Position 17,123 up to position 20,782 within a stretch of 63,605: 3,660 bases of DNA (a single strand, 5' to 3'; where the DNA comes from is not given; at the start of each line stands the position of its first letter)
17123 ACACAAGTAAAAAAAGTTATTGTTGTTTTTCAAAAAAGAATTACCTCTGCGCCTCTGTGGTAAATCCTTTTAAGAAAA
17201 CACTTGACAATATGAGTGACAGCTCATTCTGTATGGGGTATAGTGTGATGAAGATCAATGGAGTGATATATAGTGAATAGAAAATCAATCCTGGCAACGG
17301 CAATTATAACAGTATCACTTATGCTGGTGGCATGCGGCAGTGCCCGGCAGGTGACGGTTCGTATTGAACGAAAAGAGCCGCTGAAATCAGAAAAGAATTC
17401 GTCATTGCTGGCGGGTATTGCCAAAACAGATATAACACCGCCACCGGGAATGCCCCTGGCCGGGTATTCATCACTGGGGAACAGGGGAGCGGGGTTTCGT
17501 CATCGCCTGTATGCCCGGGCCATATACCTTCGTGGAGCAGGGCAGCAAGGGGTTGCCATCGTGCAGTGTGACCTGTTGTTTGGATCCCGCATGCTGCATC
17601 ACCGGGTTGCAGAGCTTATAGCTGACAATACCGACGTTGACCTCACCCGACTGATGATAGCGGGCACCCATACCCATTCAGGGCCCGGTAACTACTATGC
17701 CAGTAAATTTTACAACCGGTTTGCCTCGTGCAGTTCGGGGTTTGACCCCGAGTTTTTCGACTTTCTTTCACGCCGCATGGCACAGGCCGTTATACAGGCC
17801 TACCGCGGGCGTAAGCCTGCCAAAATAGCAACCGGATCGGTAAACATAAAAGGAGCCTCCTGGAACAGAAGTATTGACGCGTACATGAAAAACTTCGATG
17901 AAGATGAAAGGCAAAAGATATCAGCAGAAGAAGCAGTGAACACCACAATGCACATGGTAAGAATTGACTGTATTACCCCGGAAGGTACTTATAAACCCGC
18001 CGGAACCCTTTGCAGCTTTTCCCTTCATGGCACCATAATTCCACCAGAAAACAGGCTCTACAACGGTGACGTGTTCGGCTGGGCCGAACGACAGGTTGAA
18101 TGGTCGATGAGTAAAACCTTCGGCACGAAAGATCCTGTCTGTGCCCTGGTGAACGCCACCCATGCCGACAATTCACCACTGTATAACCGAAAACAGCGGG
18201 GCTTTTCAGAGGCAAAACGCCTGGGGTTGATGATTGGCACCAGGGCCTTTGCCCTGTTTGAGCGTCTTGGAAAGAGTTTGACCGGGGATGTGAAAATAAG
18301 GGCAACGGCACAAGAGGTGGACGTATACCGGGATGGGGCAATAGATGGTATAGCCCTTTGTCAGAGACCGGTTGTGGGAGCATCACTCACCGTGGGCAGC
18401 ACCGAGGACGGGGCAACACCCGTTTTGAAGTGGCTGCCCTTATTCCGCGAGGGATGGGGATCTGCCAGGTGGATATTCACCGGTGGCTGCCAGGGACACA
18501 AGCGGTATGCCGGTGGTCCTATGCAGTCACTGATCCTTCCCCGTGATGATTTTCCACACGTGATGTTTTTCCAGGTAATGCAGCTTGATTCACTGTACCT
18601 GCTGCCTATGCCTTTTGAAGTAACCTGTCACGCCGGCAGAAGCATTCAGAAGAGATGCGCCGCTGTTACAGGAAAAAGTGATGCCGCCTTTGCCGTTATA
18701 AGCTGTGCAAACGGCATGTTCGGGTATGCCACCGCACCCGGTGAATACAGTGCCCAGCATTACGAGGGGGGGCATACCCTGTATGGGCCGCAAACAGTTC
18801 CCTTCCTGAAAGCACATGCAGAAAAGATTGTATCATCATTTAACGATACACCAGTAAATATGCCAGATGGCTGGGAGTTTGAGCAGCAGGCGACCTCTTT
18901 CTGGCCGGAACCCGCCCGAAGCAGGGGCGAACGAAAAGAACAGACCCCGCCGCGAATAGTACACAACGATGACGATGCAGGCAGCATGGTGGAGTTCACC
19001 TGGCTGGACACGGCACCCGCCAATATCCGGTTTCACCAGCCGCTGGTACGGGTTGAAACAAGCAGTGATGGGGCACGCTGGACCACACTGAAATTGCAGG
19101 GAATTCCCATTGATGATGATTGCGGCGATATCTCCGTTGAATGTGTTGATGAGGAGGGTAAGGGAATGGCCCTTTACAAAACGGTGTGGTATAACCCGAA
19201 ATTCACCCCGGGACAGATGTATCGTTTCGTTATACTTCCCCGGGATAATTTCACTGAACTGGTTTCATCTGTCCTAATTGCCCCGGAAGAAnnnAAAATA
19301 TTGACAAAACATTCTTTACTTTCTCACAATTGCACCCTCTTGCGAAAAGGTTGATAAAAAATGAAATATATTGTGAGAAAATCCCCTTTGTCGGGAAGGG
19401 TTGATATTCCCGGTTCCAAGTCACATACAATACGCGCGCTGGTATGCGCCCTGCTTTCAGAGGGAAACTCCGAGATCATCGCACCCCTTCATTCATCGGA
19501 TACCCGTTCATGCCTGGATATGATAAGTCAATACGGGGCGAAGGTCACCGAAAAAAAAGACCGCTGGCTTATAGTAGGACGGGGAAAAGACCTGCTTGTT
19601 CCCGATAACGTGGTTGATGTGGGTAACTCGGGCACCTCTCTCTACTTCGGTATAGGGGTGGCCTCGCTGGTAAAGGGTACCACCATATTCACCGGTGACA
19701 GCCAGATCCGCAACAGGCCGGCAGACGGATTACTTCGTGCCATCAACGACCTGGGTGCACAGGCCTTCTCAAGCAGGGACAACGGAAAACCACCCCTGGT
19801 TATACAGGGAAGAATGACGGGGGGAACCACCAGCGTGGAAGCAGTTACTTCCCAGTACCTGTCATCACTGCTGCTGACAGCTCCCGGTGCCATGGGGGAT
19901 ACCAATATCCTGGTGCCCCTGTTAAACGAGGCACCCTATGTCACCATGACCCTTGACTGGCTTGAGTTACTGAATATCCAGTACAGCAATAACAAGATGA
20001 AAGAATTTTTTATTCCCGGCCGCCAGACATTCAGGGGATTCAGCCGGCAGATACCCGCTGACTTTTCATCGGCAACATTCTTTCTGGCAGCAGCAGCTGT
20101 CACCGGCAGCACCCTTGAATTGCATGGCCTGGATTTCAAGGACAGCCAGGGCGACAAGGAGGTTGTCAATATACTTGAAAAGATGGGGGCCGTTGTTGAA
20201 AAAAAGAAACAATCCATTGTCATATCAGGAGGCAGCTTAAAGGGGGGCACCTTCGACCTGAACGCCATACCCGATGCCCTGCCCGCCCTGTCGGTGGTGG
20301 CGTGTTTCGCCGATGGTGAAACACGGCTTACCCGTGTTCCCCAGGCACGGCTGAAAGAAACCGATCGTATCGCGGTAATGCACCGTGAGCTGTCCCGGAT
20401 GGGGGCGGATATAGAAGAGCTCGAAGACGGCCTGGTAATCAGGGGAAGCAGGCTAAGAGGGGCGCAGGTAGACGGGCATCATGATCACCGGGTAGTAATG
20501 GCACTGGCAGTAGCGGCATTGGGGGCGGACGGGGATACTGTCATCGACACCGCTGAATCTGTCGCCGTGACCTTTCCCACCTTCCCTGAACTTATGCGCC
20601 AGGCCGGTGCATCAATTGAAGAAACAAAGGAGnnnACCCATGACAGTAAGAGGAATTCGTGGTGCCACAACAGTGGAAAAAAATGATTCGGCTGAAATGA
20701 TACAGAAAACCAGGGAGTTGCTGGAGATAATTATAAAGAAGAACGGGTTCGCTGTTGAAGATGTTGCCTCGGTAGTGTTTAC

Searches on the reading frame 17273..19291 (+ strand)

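Call 86: search_protein_families(library=pfam, proteins=[window:17273-19291:+], max_evalue=0.000001)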
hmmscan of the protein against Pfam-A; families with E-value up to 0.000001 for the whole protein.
window:17273-19291:+ (673 aa): 1 family
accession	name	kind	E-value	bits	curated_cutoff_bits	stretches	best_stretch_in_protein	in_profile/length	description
PF04734.18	Ceramidase_alk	-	2.5e-54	185.2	32.1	2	46-302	2-256/509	Neutral/alkaline non-lysosomal ceramidase, N-terminal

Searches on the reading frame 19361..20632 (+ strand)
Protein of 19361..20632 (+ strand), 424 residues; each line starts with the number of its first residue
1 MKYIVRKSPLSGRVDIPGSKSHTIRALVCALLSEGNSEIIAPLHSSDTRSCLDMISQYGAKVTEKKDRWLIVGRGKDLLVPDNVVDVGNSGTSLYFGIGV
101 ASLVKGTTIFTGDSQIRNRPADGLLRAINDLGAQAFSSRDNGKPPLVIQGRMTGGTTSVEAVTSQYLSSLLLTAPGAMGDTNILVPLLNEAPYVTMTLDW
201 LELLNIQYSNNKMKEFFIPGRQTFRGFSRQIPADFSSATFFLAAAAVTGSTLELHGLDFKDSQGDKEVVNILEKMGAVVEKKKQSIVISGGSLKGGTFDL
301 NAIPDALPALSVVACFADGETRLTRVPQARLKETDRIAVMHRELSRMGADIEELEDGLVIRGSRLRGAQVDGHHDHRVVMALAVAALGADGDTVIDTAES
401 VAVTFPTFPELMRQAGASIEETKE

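Call 8: search_protein_families(library=ncbifam, proteins=[window:19361-20632:+], max_evalue=0.00001)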
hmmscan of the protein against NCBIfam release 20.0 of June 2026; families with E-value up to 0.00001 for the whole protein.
window:19361-20632:+ (424 aa): 6 families
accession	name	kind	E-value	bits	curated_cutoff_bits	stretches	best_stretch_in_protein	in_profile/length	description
TIGR01356.1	aroA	equivalog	9.1e-120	400.3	287.25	1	12-417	1-414/415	3-phosphoshikimate 1-carboxyvinyltransferase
NF008816.0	PRK11860.1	equivalog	8.5e-71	238.9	943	1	11-412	16-432/662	bifunctional 3-phosphoshikimate 1-carboxyvinyltransferase/cytidylate kinase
NF011381.1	PRK14806.1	equivalog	3e-57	194.4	902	1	5-421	307-732/733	bifunctional prephenate dehydrogenase/3-phosphoshikimate 1-carboxyvinyltransferase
NF006873.0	PRK09369.1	subfamily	6.8e-31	107.4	297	1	4-422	6-417/419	UDP-N-acetylglucosamine 1-carboxyvinyltransferase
TIGR01072.1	murA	equivalog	2.5e-26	92.4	392.7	1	6-420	8-415/416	UDP-N-acetylglucosamine 1-carboxyvinyltransferase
NF009470.0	PRK12830.1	equivalog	2e-18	66.3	552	1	7-423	9-416/417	UDP-N-acetylglucosamine 1-carboxyvinyltransferase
